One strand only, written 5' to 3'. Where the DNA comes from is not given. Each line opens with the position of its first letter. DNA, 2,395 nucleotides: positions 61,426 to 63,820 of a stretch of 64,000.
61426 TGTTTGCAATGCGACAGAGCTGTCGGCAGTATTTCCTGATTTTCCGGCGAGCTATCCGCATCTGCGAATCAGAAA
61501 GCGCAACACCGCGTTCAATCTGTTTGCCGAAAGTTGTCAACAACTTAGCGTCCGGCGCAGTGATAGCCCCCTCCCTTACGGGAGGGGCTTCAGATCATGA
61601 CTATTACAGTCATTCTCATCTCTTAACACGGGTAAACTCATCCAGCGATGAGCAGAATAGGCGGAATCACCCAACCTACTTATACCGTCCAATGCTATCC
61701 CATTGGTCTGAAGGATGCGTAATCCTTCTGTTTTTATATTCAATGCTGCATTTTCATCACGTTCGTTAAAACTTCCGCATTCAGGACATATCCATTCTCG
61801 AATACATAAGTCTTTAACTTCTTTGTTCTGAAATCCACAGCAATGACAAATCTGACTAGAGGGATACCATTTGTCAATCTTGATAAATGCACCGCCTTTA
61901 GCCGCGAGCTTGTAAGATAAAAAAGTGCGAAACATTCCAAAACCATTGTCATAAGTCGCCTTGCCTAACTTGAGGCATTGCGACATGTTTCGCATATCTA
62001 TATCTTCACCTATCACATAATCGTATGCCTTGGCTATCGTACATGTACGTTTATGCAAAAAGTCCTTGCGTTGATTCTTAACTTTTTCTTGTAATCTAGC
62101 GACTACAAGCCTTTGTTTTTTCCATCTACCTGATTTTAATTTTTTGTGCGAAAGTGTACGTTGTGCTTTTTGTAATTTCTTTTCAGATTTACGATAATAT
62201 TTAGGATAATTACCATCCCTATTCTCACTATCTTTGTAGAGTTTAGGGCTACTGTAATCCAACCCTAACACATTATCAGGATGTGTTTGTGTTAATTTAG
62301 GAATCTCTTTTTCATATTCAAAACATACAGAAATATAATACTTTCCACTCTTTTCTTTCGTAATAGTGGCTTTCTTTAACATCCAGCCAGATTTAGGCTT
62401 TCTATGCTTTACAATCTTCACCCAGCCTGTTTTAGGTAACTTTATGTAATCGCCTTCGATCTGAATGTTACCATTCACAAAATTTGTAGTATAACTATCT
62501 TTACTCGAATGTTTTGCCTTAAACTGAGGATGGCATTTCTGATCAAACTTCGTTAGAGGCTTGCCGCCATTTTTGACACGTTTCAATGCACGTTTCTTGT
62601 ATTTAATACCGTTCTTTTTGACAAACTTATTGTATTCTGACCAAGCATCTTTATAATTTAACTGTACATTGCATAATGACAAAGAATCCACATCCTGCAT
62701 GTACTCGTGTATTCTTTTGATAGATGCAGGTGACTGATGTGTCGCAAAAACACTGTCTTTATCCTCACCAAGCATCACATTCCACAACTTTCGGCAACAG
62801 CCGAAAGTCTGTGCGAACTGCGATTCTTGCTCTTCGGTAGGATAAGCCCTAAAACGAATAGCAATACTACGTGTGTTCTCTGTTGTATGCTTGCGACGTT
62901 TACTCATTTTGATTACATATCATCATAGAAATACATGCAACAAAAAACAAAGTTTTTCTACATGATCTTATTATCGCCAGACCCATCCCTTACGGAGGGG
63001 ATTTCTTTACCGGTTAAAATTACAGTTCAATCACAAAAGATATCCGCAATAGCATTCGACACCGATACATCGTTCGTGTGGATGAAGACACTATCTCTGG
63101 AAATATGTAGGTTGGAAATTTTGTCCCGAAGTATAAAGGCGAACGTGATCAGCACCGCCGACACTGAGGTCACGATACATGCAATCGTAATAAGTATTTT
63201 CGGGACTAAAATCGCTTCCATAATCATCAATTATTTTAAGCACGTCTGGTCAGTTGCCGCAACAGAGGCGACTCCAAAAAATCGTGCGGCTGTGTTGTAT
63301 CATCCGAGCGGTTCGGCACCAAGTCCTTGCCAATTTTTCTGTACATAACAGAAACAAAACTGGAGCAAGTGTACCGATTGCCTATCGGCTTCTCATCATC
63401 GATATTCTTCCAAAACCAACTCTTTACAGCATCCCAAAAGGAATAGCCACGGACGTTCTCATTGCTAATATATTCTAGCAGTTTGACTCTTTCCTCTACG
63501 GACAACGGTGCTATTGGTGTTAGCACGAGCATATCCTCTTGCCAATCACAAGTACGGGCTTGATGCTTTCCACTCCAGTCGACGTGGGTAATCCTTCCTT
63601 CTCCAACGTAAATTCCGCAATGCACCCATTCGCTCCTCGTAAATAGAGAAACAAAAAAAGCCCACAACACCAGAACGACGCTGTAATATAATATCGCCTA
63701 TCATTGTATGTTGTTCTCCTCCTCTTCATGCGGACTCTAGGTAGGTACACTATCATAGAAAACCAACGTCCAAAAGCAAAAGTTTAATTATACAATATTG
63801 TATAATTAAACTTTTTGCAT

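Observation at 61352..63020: Complete tnpB-only IS200/IS605-like element whose right-end hairpin contains the tnpB stop codon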

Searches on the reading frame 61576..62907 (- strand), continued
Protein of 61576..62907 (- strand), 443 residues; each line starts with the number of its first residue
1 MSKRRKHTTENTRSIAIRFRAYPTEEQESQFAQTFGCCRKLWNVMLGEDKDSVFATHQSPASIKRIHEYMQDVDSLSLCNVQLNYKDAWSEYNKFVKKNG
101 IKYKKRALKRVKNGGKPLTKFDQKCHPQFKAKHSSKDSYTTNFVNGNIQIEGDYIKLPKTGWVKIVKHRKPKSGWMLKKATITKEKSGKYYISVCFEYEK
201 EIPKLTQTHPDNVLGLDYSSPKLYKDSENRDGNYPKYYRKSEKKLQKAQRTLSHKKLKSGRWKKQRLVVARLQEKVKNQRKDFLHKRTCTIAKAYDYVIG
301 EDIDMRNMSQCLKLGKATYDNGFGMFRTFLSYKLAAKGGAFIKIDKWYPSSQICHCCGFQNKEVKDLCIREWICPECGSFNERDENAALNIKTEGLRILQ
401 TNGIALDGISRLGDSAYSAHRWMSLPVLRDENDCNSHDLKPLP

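Call 69: search_solved_structures(query=window:61576-62907:-, max_evalue=1e-40, show_alignments=3)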
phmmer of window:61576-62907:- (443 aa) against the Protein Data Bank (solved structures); distinct sequences matched with E-value up to 1e-40: 3.
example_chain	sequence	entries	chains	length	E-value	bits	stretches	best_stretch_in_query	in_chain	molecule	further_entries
9yyg_A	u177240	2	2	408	2.9e-67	230.6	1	18-396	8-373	AI-designed RNA-guided nuclease | AI-generated RNA-guided nuclease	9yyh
8h1j_A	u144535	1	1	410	9.1e-59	202.6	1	14-396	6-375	RNA-guided DNA endonuclease TnpB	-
8bf8_A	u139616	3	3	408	1e-58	202.4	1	16-396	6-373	RNA-guided DNA endonuclease TnpB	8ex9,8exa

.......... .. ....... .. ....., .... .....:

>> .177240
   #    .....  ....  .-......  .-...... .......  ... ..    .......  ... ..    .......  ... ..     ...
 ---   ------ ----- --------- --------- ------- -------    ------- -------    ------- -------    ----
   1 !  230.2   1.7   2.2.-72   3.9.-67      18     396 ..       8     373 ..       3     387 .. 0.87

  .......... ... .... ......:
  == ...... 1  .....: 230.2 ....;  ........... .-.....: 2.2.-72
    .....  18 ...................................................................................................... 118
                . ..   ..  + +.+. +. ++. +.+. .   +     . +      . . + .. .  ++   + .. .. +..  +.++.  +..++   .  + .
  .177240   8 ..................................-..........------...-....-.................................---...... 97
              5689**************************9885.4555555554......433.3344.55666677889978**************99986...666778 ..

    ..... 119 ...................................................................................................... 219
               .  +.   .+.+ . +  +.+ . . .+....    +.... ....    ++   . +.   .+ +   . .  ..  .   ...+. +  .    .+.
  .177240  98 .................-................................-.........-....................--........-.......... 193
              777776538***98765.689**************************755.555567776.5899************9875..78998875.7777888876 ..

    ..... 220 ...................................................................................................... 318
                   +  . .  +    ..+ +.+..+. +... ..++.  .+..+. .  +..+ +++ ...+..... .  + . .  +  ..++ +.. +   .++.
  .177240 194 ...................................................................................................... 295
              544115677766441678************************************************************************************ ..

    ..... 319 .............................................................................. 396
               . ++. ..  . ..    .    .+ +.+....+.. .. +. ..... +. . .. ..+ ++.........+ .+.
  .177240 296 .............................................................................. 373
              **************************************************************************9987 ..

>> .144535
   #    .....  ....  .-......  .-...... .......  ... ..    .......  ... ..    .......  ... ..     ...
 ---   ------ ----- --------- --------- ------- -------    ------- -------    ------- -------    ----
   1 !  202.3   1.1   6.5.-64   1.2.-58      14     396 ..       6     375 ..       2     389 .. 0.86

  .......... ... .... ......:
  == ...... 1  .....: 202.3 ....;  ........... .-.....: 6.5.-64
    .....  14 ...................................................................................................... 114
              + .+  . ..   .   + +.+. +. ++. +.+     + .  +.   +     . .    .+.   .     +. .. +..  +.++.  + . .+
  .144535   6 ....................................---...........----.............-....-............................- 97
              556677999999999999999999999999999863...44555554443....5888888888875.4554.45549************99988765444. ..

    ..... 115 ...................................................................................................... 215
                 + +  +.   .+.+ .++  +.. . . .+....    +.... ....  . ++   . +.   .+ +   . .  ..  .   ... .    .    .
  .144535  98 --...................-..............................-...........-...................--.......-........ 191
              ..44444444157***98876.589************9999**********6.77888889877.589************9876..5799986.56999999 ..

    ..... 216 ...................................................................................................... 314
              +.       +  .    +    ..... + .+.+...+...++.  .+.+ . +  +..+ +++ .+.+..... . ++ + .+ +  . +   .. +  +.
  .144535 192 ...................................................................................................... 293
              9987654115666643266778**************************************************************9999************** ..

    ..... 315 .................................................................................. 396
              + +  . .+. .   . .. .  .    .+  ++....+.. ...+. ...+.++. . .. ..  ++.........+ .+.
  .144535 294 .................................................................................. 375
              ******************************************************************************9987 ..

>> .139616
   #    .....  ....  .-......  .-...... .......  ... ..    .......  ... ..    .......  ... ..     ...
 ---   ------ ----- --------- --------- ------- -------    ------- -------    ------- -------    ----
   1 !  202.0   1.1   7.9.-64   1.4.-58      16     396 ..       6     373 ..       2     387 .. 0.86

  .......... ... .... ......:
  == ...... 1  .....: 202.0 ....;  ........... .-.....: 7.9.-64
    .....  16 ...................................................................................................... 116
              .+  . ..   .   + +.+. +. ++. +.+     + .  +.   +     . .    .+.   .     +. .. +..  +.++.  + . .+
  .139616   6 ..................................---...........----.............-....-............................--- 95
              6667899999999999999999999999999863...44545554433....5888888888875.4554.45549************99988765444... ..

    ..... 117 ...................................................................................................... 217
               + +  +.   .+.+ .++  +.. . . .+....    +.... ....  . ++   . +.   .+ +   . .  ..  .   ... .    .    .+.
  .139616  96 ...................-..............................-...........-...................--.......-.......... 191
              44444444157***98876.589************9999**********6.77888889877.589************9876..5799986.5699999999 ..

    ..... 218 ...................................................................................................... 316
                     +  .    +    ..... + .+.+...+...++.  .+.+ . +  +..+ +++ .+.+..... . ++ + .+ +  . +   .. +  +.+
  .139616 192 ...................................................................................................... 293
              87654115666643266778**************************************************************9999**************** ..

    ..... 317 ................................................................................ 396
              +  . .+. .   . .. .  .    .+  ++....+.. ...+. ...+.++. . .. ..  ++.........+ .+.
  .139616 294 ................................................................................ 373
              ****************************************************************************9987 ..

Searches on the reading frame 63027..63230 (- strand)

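Call 71: search_protein_families(library=phrogs, proteins=[window:63027-63230:-], max_evalue=0.001)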
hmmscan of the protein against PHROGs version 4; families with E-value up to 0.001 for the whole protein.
window:63027-63230:- (67 aa): 0 families

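Call 72: search_protein_families(library=phrogs, proteins=[window:63027-63230:-], max_evalue=5)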
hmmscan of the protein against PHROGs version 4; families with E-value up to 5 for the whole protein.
window:63027-63230:- (67 aa): 1 family
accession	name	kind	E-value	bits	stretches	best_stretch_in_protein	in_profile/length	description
phrog_34389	-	unknown function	0.14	13.2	1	17-61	41-85/115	-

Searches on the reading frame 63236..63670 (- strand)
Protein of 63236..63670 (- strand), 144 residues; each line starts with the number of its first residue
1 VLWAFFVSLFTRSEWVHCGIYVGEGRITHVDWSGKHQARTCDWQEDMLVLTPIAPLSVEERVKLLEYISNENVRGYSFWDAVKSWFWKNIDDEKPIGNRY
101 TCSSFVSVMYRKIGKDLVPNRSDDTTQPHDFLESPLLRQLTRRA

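Call 3: search_protein_families(library=pfam, proteins=[window:63236-63670:-], max_evalue=0.01)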
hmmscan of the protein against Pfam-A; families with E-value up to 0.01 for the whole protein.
window:63236-63670:- (144 aa): 1 family
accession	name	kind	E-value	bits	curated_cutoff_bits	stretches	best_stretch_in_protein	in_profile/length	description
PF00877.26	NLPC_P60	-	0.00036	20.9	23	0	11-37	61-87/105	NlpC/P60 family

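Call 10: find_encoding_contigs(protein=window:63236-63670:-, flank=6000, max_places=10)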
Protein window:63236-63670:- (144 aa): no gene with exactly this product is on record in the collection.

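Call 18: find_related_loci(query=window:63236-63670:-, collection=viral_contigs, flank=6000)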
Query window:63236-63670:- (144 aa) in viral_contigs; peptide patterns used: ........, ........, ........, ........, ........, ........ (x = any residue, [..] = any of these).
2 stretches matched a pattern, but none encodes a relative of the query by tblastn (E <= 1e-3).

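Call 40: find_related_loci(query=window:63236-63670:-, collection=metagenome_contigs, flank=6000)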
Query window:63236-63670:- (144 aa) in metagenome_contigs; peptide patterns used: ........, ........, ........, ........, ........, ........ (x = any residue, [..] = any of these).
132 stretches matched a pattern, but none encodes a relative of the query by tblastn (E <= 1e-3).

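Call 71: search_protein_families(library=phrogs, proteins=[window:63236-63670:-], max_evalue=0.001)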
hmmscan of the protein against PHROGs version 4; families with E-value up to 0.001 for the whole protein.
window:63236-63670:- (144 aa): 1 family
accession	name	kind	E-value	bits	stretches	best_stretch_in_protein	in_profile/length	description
phrog_1128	-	moron, auxiliary metabolic gene and host takeover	2.2e-06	28.1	1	6-119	40-151/381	enoyl-CoA hydratase/carnithine racemase-like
